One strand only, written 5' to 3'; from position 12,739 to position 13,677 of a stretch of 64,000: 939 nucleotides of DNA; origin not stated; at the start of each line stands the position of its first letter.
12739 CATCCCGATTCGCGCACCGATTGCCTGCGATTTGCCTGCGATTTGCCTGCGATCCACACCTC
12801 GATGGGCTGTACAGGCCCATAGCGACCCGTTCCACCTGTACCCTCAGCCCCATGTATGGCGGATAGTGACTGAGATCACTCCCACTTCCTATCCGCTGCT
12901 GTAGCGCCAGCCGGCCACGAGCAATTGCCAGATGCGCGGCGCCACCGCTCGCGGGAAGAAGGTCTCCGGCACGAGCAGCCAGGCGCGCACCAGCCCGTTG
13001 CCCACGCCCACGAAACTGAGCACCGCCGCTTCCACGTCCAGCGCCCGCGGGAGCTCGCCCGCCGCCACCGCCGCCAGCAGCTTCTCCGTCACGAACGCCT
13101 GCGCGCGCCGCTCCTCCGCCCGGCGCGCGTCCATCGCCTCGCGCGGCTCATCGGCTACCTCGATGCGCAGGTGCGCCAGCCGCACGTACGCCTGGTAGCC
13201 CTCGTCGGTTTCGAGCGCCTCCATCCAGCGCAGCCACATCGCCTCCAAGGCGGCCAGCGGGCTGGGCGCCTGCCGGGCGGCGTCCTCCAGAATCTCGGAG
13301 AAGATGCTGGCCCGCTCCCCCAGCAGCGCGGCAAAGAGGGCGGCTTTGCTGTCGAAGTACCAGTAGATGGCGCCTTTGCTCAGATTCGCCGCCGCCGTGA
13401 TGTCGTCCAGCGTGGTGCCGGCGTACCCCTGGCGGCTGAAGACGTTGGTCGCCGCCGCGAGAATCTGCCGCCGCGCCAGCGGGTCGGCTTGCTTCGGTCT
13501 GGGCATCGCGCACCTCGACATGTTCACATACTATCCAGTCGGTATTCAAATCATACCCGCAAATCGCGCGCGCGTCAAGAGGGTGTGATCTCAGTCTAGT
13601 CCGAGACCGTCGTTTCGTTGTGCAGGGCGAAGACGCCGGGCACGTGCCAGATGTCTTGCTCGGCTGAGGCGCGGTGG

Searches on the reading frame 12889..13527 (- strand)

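Call 43: search_protein_families(library=pfam, proteins=[window:12889-13527:-], max_evalue=0.001)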
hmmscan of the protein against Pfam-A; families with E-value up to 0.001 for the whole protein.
window:12889-13527:- (212 aa): 3 families
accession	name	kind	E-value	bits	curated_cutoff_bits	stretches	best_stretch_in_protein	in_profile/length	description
PF00440.29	TetR_N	-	6.8e-19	67.8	24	1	22-68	1-47/47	Bacterial regulatory proteins, tetR family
PF08361.16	TetR_C_2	-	1.2e-06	29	22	1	90-192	2-104/121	MAATS-type transcriptional repressor, C-terminal region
PF16925.10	TetR_C_13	-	6e-05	23.8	27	1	92-182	6-92/109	Tetracyclin repressor-like, C-terminal domain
